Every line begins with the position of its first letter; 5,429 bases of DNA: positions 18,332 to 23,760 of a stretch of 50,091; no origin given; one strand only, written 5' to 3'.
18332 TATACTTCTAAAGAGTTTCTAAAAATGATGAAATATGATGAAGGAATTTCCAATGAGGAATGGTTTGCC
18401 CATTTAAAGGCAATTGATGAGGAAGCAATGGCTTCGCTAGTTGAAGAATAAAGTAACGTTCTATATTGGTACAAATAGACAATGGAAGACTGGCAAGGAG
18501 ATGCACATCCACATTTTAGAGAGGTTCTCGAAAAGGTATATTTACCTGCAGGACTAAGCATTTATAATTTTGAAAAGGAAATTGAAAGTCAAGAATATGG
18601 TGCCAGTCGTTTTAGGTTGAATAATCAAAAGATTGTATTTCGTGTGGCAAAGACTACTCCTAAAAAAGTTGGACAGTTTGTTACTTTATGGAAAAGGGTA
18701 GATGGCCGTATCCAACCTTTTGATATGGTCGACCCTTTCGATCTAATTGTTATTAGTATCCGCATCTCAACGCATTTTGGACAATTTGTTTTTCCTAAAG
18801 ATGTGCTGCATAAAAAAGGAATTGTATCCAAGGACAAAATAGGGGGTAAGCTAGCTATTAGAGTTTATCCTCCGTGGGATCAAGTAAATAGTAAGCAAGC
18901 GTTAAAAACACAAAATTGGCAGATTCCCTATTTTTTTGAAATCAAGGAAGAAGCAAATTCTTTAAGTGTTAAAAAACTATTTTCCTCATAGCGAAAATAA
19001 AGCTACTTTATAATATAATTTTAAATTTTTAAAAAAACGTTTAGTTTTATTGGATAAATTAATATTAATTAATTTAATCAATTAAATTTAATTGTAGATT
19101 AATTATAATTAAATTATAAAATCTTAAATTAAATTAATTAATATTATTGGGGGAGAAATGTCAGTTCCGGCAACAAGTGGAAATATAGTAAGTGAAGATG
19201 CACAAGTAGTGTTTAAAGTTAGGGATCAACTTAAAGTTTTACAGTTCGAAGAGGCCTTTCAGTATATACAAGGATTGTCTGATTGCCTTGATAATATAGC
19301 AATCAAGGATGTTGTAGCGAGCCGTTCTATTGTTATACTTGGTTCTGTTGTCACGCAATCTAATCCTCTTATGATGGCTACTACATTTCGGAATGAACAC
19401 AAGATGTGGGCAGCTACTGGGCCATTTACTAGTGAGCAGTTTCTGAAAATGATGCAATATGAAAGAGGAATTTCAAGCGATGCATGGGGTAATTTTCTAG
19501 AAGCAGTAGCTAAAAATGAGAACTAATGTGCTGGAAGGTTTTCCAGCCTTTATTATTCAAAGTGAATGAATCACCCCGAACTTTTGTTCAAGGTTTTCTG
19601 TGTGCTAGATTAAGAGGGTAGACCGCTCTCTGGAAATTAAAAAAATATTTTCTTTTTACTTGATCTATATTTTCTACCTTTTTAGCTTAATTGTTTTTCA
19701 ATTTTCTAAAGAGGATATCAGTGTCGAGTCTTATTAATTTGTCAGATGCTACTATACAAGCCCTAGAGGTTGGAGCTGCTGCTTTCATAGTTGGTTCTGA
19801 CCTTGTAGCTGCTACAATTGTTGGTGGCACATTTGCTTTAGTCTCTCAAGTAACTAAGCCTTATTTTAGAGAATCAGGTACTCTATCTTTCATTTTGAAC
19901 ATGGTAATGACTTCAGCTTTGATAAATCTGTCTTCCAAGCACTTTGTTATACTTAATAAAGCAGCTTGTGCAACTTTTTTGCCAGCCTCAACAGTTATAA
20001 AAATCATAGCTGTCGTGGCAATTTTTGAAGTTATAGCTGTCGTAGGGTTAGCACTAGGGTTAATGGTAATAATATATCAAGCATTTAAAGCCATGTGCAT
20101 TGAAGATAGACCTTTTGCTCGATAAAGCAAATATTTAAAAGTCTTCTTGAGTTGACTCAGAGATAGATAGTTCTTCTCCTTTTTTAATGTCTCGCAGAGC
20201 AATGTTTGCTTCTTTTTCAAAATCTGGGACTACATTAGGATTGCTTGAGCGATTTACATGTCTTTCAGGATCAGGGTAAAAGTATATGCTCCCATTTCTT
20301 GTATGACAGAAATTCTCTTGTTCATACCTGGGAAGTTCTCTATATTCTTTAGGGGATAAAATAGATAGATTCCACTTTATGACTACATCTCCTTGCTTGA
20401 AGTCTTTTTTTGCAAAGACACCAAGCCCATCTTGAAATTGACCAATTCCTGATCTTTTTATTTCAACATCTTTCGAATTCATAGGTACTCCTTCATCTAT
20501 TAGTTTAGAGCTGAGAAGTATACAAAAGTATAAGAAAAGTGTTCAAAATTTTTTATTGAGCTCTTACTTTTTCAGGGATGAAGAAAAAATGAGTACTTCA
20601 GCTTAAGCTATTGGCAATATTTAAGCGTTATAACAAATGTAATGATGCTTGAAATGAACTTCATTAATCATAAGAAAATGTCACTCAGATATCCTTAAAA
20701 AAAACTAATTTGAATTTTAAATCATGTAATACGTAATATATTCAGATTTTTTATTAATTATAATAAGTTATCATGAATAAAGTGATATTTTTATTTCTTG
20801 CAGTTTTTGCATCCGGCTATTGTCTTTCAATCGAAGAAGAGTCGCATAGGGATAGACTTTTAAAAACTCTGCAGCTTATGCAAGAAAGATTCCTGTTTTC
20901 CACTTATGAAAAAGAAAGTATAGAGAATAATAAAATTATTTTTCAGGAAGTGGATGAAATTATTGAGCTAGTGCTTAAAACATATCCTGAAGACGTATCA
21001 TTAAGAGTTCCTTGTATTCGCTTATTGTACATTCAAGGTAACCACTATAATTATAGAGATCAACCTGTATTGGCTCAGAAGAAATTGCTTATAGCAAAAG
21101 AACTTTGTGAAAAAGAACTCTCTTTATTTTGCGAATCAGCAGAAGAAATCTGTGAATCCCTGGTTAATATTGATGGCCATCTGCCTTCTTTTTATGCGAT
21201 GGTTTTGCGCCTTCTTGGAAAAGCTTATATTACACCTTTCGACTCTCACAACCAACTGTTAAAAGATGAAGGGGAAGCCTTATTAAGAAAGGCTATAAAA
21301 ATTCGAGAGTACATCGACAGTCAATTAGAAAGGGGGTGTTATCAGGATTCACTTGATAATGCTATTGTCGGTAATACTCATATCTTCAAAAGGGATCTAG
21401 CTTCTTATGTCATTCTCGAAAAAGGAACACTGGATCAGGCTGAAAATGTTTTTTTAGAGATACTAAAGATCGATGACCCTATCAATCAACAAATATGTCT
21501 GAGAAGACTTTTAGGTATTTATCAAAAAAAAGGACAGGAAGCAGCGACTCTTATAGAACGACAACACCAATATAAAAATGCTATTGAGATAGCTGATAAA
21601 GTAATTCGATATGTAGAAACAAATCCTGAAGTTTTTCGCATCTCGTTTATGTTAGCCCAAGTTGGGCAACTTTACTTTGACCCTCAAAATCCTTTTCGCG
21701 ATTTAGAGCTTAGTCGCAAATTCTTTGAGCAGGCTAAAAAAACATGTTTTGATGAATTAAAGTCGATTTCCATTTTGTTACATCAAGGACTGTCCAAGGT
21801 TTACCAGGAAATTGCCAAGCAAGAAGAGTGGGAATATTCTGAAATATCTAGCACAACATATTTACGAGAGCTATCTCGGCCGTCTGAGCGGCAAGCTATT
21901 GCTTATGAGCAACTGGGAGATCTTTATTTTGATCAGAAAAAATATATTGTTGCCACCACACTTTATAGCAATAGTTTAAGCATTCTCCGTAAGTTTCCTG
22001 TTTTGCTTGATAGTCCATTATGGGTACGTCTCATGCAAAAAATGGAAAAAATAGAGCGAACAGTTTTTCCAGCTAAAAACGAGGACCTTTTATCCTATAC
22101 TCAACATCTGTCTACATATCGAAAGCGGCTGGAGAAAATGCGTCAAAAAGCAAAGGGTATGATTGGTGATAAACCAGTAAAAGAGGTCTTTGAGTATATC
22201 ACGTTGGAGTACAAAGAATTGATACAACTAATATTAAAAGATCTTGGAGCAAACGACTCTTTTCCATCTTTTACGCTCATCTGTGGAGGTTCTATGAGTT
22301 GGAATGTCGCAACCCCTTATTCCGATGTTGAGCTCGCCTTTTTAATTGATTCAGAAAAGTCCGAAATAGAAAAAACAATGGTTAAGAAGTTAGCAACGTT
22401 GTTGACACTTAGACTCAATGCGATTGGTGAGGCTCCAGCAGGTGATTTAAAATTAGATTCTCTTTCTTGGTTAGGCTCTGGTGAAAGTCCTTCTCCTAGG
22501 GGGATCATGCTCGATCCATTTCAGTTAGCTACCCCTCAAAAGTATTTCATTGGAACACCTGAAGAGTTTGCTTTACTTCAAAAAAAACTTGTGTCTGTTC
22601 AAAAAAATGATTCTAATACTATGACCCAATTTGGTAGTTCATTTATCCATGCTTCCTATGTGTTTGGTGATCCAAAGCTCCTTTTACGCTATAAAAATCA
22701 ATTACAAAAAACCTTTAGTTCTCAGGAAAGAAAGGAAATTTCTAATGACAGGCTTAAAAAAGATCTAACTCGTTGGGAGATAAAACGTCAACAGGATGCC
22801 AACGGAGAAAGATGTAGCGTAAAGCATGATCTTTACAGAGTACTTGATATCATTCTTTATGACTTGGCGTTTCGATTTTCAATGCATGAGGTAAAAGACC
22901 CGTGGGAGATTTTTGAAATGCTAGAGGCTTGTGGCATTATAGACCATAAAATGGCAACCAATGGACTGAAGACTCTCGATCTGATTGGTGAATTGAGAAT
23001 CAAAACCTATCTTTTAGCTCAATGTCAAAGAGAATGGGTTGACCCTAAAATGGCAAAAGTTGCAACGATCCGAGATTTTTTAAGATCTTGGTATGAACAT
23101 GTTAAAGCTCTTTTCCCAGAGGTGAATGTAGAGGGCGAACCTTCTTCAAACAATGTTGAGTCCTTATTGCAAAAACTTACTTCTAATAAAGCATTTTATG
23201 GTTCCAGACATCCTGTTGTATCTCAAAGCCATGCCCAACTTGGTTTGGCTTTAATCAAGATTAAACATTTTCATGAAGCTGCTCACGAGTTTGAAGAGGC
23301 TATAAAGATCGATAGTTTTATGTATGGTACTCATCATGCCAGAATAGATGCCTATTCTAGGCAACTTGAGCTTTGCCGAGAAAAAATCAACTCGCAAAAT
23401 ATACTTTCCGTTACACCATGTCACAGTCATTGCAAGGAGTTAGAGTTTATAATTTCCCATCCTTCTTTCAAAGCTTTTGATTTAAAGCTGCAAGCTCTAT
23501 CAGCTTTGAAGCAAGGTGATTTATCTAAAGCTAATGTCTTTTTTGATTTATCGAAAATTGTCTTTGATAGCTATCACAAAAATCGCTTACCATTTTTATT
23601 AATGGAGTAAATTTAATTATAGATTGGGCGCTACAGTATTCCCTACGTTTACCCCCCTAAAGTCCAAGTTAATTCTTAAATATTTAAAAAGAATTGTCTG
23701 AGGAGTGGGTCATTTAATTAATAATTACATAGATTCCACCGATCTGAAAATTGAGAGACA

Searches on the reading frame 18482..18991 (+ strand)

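Call 64: search_protein_families(library=pfam, proteins=[window:18482-18991:+], max_evalue=0.001)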
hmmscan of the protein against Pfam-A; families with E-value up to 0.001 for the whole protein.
window:18482-18991:+ (169 aa): 1 family
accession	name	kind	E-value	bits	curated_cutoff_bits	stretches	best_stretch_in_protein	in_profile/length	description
PF08877.16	MepB-like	-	5.2e-48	162.3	27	1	33-153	1-122/122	MepB-like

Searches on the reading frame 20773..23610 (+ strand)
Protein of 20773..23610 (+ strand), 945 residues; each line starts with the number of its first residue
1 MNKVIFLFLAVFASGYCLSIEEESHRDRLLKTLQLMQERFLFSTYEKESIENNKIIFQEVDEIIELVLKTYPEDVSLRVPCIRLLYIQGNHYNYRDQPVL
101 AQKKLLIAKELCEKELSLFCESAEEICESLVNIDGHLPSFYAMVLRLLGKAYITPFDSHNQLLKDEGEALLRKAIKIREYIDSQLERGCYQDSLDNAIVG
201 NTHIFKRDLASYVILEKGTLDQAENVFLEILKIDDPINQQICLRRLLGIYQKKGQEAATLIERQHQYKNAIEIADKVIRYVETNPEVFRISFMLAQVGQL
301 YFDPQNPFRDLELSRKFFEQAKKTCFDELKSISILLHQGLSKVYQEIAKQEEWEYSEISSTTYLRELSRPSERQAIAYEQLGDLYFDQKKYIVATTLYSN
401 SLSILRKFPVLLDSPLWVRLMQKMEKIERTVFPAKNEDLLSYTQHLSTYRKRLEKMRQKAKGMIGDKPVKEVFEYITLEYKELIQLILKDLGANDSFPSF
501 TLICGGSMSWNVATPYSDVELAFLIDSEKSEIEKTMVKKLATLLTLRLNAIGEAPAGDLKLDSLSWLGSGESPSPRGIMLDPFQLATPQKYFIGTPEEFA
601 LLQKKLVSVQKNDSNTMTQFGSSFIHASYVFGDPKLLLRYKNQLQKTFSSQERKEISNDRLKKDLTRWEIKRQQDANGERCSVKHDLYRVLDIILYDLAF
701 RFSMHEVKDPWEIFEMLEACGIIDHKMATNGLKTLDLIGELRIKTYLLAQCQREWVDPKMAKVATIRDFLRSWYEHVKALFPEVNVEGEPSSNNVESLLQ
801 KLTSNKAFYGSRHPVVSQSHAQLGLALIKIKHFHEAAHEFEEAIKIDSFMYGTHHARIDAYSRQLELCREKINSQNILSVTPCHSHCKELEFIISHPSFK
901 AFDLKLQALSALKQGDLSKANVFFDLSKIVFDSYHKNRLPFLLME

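Call 37: search_protein_families(library=pfam, proteins=[window:20773-23610:+], max_evalue=0.00001)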
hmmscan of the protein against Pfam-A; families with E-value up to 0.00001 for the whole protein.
window:20773-23610:+ (945 aa): 2 families
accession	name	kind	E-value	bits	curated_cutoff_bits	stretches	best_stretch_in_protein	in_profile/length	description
PF13424.12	TPR_12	-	4.6e-08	33.6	30.1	0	807-847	35-75/77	Tetratricopeptide repeat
PF07719.23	TPR_2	-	4.2e-06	26.9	27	0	819-847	3-31/34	Tetratricopeptide repeat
